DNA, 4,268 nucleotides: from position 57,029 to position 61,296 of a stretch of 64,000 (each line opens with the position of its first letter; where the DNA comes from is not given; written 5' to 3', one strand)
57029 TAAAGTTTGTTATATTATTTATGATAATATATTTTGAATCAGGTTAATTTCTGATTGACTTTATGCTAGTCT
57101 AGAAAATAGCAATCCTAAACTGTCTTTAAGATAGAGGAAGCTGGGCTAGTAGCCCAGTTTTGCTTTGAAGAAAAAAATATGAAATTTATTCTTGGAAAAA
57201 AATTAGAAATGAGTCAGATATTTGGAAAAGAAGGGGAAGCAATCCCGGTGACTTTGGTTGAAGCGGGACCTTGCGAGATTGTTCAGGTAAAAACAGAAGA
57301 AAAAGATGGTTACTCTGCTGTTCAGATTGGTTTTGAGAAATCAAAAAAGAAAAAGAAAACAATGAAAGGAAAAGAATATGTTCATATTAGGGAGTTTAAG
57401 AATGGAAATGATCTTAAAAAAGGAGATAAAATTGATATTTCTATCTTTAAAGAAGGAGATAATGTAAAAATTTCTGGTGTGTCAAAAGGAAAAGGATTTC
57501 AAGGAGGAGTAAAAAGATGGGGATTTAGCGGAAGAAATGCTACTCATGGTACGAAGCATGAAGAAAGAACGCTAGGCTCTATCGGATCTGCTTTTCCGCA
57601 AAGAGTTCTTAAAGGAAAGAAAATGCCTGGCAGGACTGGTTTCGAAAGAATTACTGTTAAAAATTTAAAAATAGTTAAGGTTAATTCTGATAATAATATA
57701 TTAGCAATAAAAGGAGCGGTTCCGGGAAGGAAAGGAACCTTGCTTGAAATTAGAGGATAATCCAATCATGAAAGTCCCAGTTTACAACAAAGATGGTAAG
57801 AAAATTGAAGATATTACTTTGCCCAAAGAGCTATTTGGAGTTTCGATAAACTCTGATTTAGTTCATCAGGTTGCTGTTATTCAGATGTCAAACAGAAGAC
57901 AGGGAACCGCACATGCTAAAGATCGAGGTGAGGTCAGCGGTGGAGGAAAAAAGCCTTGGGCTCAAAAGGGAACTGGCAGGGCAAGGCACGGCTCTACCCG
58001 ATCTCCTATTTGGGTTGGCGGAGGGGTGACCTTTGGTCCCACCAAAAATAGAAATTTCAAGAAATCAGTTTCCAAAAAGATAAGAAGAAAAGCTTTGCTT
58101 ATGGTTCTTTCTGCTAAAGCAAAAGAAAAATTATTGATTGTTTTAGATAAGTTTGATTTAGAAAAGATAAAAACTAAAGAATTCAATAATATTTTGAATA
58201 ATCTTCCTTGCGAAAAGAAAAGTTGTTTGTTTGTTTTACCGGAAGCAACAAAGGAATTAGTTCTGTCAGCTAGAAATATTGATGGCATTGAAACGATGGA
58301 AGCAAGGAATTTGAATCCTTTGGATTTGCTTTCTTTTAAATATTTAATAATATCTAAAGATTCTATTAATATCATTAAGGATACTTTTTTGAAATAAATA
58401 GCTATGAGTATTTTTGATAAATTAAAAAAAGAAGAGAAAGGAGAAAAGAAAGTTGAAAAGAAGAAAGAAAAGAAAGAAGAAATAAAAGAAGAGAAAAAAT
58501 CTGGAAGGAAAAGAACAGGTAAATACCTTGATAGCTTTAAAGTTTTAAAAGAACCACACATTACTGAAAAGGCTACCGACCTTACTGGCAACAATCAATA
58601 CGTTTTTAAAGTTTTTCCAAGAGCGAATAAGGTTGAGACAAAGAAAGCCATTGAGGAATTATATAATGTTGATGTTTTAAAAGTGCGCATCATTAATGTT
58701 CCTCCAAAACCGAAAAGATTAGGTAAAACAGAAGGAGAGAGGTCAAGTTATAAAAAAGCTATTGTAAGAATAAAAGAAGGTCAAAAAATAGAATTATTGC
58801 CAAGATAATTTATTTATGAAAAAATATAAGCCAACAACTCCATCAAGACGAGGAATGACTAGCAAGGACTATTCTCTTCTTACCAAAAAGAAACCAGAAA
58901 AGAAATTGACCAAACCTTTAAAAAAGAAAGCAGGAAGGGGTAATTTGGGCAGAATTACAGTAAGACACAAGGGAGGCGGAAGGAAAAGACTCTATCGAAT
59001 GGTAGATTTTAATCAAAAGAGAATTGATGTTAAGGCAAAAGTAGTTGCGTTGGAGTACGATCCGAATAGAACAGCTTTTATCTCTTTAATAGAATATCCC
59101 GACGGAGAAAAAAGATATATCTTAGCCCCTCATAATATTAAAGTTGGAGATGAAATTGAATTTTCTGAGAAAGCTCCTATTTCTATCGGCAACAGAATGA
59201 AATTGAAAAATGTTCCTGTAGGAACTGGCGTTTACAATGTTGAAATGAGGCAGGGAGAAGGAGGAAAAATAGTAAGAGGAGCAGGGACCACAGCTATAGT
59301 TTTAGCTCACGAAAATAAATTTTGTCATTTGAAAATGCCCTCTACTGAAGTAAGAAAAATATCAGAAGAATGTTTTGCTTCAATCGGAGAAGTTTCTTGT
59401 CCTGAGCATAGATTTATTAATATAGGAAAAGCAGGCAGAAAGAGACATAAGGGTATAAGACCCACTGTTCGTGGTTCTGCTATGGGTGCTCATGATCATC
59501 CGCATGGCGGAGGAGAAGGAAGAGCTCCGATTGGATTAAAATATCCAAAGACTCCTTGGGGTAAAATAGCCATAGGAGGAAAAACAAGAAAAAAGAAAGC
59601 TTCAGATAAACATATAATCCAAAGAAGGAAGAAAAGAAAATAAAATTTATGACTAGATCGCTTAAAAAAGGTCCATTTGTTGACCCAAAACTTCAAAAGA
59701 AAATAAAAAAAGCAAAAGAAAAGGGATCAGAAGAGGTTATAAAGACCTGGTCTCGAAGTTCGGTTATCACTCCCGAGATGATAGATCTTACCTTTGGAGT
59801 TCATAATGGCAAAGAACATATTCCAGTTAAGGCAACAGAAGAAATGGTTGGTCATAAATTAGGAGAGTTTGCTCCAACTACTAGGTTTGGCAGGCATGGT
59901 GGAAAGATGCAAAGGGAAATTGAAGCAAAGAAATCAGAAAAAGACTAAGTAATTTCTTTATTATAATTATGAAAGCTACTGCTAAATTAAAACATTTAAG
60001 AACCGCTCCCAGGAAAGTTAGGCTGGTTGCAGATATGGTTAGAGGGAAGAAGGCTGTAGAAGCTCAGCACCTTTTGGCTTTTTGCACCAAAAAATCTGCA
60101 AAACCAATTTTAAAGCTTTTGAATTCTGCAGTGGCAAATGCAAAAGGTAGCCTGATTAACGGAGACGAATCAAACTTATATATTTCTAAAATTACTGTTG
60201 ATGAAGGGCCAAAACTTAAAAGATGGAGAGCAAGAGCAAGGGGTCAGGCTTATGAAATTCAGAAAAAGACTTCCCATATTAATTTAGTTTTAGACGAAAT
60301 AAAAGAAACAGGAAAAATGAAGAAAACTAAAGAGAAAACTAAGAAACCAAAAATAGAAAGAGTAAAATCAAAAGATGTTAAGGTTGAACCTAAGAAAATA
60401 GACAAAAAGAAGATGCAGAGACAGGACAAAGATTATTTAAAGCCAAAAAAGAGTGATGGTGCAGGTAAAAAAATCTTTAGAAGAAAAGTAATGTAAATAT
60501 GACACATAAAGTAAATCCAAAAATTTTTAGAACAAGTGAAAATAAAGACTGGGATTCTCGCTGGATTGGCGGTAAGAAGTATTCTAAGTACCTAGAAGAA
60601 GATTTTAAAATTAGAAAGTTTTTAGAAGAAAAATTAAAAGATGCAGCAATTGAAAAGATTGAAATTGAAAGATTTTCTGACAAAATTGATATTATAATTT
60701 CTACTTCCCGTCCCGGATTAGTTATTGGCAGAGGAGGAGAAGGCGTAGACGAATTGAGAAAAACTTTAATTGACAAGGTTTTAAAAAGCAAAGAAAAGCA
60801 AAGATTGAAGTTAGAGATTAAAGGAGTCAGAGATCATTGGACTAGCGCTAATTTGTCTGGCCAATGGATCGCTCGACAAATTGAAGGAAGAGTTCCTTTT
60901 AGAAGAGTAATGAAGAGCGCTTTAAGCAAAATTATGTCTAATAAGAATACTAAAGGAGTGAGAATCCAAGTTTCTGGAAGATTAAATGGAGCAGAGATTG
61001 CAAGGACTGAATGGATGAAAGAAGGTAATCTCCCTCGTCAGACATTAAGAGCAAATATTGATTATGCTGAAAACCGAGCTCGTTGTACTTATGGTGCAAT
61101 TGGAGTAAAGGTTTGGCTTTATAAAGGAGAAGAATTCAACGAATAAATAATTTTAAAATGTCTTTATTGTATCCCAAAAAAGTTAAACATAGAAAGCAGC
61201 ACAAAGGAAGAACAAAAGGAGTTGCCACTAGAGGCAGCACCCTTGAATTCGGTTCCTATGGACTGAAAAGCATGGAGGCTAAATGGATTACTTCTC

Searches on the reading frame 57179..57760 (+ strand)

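Call 73: search_protein_families(library=pfam, proteins=[window:57179-57760:+], max_evalue=0.0001)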
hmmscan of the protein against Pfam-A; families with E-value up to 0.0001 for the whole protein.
window:57179-57760:+ (193 aa): 1 family
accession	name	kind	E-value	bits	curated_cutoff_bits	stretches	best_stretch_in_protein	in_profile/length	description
PF00297.29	Ribosomal_L3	-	1.7e-16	60.6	22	1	88-171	210-291/369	Ribosomal protein L3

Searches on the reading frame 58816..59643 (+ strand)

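Call 73: search_protein_families(library=pfam, proteins=[window:58816-59643:+], max_evalue=0.0001)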
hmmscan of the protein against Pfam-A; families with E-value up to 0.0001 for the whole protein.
window:58816-59643:+ (275 aa): 2 families
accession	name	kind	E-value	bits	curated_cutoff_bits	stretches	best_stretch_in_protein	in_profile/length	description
PF03947.24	Ribosomal_L2_C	-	2.1e-46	157.5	33.7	1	124-249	2-126/126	Ribosomal Proteins L2, C-terminal domain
PF00181.30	Ribosomal_L2_N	-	1.9e-33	114.7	23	1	40-114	1-75/77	Ribosomal Proteins L2, RNA binding N-terminal domain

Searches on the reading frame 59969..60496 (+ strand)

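Call 73: search_protein_families(library=pfam, proteins=[window:59969-60496:+], max_evalue=0.0001)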
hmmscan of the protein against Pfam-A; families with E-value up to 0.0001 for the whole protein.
window:59969-60496:+ (175 aa): 1 family
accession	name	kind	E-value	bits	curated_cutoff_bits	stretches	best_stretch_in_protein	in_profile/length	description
PF00237.24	Ribosomal_L22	-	2.5e-35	121.2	28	1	5-108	1-103/104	Ribosomal protein L22p/L17e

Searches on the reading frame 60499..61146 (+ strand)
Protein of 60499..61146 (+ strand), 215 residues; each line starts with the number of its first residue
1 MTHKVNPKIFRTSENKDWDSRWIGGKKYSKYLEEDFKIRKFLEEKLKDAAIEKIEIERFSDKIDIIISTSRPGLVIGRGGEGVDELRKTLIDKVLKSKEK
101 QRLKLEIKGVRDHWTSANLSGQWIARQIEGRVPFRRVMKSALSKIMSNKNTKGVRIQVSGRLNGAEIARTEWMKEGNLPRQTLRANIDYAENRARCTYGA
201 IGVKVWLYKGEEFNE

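Call 73: search_protein_families(library=pfam, proteins=[window:60499-61146:+], max_evalue=0.0001)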
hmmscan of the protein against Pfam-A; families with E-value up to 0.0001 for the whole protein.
window:60499-61146:+ (215 aa): 3 families
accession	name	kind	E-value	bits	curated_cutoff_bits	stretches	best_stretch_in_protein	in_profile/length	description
PF00189.25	Ribosomal_S3_C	-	8.5e-33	113.2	34.1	1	124-207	1-83/83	Ribosomal protein S3, C-terminal domain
PF07650.23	KH_2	-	1.7e-14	53.8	22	1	37-114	1-77/78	KH domain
PF05316.17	VAR1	-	1.8e-05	25.3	33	1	143-207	120-192/195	Mitochondrial ribosomal protein (VAR1)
